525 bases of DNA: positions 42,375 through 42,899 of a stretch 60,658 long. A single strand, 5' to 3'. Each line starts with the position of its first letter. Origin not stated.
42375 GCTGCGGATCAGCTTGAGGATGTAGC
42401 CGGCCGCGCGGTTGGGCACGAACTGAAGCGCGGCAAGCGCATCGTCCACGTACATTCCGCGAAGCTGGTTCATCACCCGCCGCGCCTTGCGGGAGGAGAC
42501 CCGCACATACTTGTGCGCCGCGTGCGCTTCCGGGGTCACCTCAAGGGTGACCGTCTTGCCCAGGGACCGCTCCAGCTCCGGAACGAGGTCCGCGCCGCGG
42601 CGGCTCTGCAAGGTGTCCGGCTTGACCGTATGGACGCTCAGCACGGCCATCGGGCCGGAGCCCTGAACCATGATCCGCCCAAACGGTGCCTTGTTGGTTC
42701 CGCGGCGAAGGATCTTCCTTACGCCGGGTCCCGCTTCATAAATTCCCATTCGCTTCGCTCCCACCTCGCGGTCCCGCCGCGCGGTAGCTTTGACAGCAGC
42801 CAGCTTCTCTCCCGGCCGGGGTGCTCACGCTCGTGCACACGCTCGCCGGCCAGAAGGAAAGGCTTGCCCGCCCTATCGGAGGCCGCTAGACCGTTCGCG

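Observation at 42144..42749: L22 fused to a degenerate copy of the S3 KH domain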

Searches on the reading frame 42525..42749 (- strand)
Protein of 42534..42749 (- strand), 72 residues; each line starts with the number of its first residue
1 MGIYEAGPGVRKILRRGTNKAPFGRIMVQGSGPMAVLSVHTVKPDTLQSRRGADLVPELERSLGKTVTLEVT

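Call 3: search_protein_families(library=pfam, proteins=[window:42534-42749:-], max_evalue=10)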
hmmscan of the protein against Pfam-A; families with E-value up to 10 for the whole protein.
window:42534-42749:- (72 aa): 0 families

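Call 4: search_protein_families(library=ncbifam, proteins=[window:42534-42749:-], max_evalue=10)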
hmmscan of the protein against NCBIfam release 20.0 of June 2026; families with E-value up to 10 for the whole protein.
window:42534-42749:- (72 aa): 0 families

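Call 12: search_solved_structures(query=A2, max_evalue=10, show_alignments=3)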
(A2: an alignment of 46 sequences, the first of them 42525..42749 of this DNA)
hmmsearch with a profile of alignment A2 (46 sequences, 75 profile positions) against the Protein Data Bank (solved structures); distinct sequences matched with E-value up to 10: 45.
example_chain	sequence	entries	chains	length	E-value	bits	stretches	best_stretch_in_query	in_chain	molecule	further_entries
6spc_c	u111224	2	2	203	1.5e-05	28.3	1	6-71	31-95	30S ribosomal protein S3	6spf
6spe_c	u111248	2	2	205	1.5e-05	28.2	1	6-71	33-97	30S ribosomal protein S3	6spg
7unr_c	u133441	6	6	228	1.8e-05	28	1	6-71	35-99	30S ribosomal protein S3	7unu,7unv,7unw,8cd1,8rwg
7jil_h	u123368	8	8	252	2e-05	27.8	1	5-71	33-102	30S ribosomal protein S3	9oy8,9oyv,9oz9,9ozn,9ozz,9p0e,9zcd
9i5v_k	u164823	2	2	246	5.8e-05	26.4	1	5-71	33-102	Small ribosomal subunit protein uS3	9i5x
7kgb_c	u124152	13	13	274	0.00035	23.9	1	5-71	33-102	30S ribosomal protein S3 | Small ribosomal subunit protein uS3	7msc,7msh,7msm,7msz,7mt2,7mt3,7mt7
5v93_c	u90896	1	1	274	0.00035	23.9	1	5-71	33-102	30S ribosomal protein S3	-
5myj_AC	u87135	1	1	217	0.0004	23.7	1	6-72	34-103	30S ribosomal protein S3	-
10fz_C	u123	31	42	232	0.00048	23.4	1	7-62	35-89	Small ribosomal subunit protein uS3 | 30S ribosomal protein S3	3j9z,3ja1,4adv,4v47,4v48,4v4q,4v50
11bq_C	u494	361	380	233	0.00048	23.4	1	7-62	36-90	30S ribosomal protein S3 | Small ribosomal subunit protein uS3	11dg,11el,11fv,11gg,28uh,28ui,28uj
5iqr_h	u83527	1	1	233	0.00048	23.4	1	7-62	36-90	30S ribosomal protein S3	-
7qgh_2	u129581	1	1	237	0.00049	23.4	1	7-62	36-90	30S ribosomal protein S3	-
5tcu_SB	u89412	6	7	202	0.00051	23.3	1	6-71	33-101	30S ribosomal protein S3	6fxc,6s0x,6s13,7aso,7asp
7nhn_d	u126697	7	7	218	0.00061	23.1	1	7-72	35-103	30S ribosomal protein S3 | Small ribosomal subunit protein uS3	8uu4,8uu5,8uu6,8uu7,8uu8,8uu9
6o8w_c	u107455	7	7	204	0.00061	23.1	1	6-72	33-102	30S ribosomal protein S3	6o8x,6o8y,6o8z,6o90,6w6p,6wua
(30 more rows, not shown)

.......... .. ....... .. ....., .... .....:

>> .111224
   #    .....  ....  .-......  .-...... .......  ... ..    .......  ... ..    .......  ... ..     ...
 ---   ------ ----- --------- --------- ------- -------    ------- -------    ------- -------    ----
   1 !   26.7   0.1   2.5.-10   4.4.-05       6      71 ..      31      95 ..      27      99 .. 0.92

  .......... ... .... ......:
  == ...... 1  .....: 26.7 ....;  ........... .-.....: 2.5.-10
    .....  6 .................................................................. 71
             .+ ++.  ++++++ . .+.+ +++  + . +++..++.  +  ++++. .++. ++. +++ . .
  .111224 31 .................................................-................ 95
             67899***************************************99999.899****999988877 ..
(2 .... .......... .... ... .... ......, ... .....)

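Call 13: search_protein_families(library=pfam, alignment_id=A2, max_evalue=10)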
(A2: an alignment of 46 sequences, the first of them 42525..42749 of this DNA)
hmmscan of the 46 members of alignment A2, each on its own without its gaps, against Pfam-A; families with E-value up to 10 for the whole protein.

A. member 1, window:42525-42749:- (75 aa): 0 families

B. families by the number of members that match (of 46 scanned): 12 families
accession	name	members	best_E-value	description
PF17790.7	MG1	1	0.0088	Macroglobulin domain MG1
PF10842.14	DUF2642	1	0.02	Protein of unknown function (DUF2642)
PF10099.14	RskA_C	1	0.036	Anti-sigma-K factor rskA, C-terminal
PF23920.1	DUF7259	1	0.042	Domain of unknown function (DUF7259)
PF04335.19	VirB8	1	0.051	VirB8 protein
PF23816.1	DUF7187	1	0.055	Family of unknown function (DUF7187)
PF13654.12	AAA_32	1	0.06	LonB-like, AAA domain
PF05354.17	Phage_attach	1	0.08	Phage Head-Tail Attachment protein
PF06480.20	FtsH_ext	1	0.12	FtsH Extracellular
PF16916.11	ZT_dimer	1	0.13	Dimerisation domain of Zinc Transporter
PF16669.11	TTC5_OB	1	0.13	Tetratricopeptide repeat protein 5 OB fold domain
PF13036.11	LpoB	1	0.15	Peptidoglycan-synthase activator LpoB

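Call 18: find_related_loci(query=A3, collection=genome_contigs, flank=3000)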
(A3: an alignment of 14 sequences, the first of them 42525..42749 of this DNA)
Query A3 (75 aa) in genome_contigs; peptide patterns used: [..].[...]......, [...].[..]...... (x = any residue, [..] = any of these).
27 stretches matched a pattern; 3 encode a relative of the query (tblastn E <= 1e-3); 3 distinct loci.
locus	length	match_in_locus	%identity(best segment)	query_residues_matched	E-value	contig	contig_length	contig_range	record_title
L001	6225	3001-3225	79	1-75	3e-38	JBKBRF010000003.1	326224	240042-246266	MAG: Armatimonadota bacterium isolate 21I_069.bin.27 NODE_29_length_326224_cov_14.305542, whole genome shotgun sequence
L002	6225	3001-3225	71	1-75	2e-34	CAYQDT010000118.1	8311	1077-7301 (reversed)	MAG TPA_asm: uncultured bacterium isolate SRP272529_co1_252 genome assembly, contig: NODE_16326_length_8311_cov_5.126332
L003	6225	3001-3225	64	1-75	6e-31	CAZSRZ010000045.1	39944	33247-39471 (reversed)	MAG TPA_asm: uncultured bacterium isolate SRP287453_co1_319 genome assembly, contig: NODE_1569_length_39944_cov_6.846875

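Call 21: predict_structure(alignment_id=A2)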
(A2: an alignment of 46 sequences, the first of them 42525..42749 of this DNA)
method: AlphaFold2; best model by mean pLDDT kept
length: 75 residues; sequences in the alignment: 46
mean_pLDDT: 77.9   pTM: 0.60
mean pLDDT of the five models: 77.9, 77.5, 76.5, 75.4, 71.7
residues with pLDDT >= 90: 0; 70-90: 63; 50-70: 12; < 50: 0
segments of 3 or more residues with pLDDT < 50: none
pLDDT, mean of each block of 10 residues (from residue 1): 76 78 81 84 72 73 82 75
secondary structure, 60 per line:
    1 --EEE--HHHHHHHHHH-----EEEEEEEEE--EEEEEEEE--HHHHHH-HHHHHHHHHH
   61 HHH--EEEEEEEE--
elements in order: E3-5 H8-17 E23-31 E34-41 H44-49 H51-63 E66-73

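Call 24: fold_search(model_id=the predicted structure, library=pdb)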
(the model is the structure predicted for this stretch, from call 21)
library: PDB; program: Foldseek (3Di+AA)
matches with E <= 10: 872; with E <= 0.001: 1
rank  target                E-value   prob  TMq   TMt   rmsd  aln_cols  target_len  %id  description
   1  9fy1_c                8.4e-04  1.00  0.73  0.29   2.3        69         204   17  Structure of CliM-stalled Bacillus subtilis 70S ribosome with release factor bound in the A-site (released 2026-01-14)
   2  8qcq_c                2.0e-03  1.00  0.71  0.28   2.3        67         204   18  B. subtilis ApdA-stalled ribosomal complex (released 2024-03-20)
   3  6v39_c                2.1e-03  1.00  0.72  0.28   2.4        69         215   20  Cryo-EM structure of the Acinetobacter baumannii Ribosome: 70S with P-site tRNA (released 2020-02-05)
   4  7p7q_d                2.2e-03  1.00  0.75  0.30   1.8        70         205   23  E. faecalis 70S ribosome bound by PoxtA-EQ2, high-resolution combined volume (released 2022-02-23)
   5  8rwg_b                2.4e-03  1.00  0.70  0.28   2.6        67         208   24  PAO1 wild-type ribosome, R, reference map (released 2025-02-12)
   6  5el4_22               2.6e-03  1.00  0.63  0.27   2.5        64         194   25  Structure of T. thermophilus 70S ribosome complex with mRNA and tRNALys in the A-site with a U-U mismatch in the firs (released 2016-01-27)
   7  5mdv_h                3.5e-03  1.00  0.74  0.29   2.3        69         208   20  Structure of ArfA and RF2 bound to the 70S ribosome (accommodated state) (released 2016-12-14)
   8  8rdv_CT               3.5e-03  1.00  0.69  0.28   2.5        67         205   24  Cryo-EM structure of P. urativorans 70S ribosome in complex with hibernation factor Balon, mRNA and P-site tRNA (stru (released 2024-02-21)
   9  6spe_c                3.5e-03  1.00  0.69  0.28   2.4        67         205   24  Pseudomonas aeruginosa 30s ribosome from a clinical isolate (released 2019-10-16)
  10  6ztm_AC               3.8e-03  1.00  0.70  0.28   2.5        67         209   18  E. coli 70S-RNAP expressome complex in collided state without NusG (released 2020-09-16)
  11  6ztj_AC               4.0e-03  1.00  0.72  0.28   2.2        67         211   21  E. coli 70S-RNAP expressome complex in NusG-coupled state (38 nt intervening mRNA) (released 2020-09-16)
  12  8buu_c                4.0e-03  1.00  0.71  0.28   2.3        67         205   18  ARE-ABCF VmlR2 bound to a 70S ribosome (released 2023-04-05)
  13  8zej_C                4.0e-03  1.00  0.73  0.29   2.4        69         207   20  Structure of E.coli ribosome in complex with an engineered arrest peptide (released 2025-06-18)
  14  5iqr_h                4.3e-03  1.00  0.72  0.28   2.2        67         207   21  Structure of RelA bound to the 70S ribosome (released 2016-05-04)
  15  9h90_C                4.3e-03  1.00  0.69  0.28   2.2        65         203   18  Cryo-EM structure of the Vibrio natrigens 30S ribosomal subunit in complex with spectinomycin. (released 2025-05-21)
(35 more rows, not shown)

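Call 35: search_protein_representatives(alignment_id=A2)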
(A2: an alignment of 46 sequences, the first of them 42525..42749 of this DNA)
Query: 46 sequences, 75 profile positions. Proteins with E-value up to 0.001 (for the whole library): 26; up to 1e-10: 7; up to 1e-30: 0. The best 26 are listed.
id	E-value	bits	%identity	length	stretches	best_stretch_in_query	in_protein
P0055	2.3e-30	120.6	-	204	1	1-75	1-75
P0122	2.1e-28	114.4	-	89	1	1-75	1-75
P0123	1.6e-25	105.1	-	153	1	1-75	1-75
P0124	2.0e-22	95.2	-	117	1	1-61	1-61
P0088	6.9e-16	74.2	-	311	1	1-75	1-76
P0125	6.5e-15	71.1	-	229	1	1-75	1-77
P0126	6.1e-12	61.6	-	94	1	1-64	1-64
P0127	3.7e-10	55.9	-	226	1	2-75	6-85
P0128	1.5e-08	50.7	-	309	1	1-75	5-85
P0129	1.9e-08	50.4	-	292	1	1-75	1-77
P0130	5.2e-06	42.6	-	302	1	1-75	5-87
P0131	4.6e-05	39.6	-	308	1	5-72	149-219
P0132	5.0e-05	39.4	-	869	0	-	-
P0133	5.3e-05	39.4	-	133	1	3-69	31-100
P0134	7.1e-05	39.0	-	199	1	7-72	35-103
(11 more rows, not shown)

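Call 60: find_encoding_contigs(protein=P0128, flank=1500, max_places=2)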
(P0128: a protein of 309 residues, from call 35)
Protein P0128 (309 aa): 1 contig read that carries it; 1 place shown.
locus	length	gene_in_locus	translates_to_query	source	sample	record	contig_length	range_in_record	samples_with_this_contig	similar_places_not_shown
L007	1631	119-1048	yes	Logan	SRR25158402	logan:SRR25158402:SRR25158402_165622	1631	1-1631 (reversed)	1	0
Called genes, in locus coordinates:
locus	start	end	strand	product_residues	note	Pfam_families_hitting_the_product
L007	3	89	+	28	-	?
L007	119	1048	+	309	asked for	PF00237:Ribosomal_L22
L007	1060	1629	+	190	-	?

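Call 68: list_cluster_members(proteins=[P0231, P0208, P0243, P0188, P0200, P0148, P0216, P0127, P0130, P0089])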
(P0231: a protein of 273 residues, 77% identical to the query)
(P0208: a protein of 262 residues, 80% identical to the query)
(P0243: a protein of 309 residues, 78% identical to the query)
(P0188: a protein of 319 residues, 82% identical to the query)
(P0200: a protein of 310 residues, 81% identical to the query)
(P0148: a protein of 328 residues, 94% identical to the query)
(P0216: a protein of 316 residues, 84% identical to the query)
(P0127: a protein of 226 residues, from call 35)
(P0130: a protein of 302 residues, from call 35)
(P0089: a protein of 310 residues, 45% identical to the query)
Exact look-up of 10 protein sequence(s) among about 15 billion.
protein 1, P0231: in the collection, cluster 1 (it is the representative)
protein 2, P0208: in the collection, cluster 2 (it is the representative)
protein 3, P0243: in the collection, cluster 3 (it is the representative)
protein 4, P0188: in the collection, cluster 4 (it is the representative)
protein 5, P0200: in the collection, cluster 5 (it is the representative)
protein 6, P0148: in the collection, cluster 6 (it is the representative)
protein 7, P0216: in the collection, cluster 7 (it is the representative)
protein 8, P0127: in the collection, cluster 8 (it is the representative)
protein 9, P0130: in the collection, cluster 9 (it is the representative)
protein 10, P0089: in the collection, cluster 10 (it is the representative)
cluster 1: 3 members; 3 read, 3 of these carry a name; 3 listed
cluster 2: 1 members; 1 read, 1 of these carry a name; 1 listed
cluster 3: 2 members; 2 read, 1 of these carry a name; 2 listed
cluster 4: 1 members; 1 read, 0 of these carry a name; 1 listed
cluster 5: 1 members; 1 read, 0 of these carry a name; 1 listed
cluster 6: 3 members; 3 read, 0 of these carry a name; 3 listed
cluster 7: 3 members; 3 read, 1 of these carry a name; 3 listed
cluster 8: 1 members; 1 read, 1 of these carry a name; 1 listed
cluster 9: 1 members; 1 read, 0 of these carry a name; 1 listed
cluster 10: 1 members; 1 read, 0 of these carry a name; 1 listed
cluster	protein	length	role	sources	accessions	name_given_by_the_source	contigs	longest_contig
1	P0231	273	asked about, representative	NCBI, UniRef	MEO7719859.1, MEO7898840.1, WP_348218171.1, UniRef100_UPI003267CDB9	MAG: 50S ribosomal protein L22 [Capsulimonas sp.] | 50S ribosomal protein L22 n=1 Tax=Capsulimonas sp. TaxID=2494211 RepID=UPI003267CDB9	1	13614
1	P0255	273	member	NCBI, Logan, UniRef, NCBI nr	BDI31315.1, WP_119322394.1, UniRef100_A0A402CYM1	hypothetical protein CCAX7_33660 [Capsulimonas corticalis] | Large ribosomal subunit protein uL22 n=1 Tax=Capsulimonas corticalis TaxID=2219043 ...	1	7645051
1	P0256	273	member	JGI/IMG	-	large subunit ribosomal protein L22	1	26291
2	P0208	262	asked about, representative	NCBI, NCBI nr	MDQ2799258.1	MAG: 50S ribosomal protein L22 [Armatimonadota bacterium] | 50S ribosomal protein L22 [Armatimonadota bacterium]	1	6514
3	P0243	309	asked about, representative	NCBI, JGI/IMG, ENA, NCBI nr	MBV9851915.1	MAG: 50S ribosomal protein L22 [Armatimonadetes bacterium] | 50S ribosomal protein L22 [Armatimonadota bacterium]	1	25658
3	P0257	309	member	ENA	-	-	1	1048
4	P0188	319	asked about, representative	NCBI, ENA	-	-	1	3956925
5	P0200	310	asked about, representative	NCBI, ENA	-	-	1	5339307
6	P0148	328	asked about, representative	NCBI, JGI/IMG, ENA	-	-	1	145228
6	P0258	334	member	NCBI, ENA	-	-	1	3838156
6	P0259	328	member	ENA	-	-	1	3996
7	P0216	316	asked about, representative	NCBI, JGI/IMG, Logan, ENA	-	large subunit ribosomal protein L22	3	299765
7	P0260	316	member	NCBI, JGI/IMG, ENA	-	-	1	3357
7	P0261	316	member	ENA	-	-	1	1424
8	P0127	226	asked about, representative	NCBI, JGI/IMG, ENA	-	large subunit ribosomal protein L22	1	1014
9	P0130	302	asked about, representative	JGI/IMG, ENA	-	-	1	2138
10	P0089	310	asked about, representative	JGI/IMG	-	-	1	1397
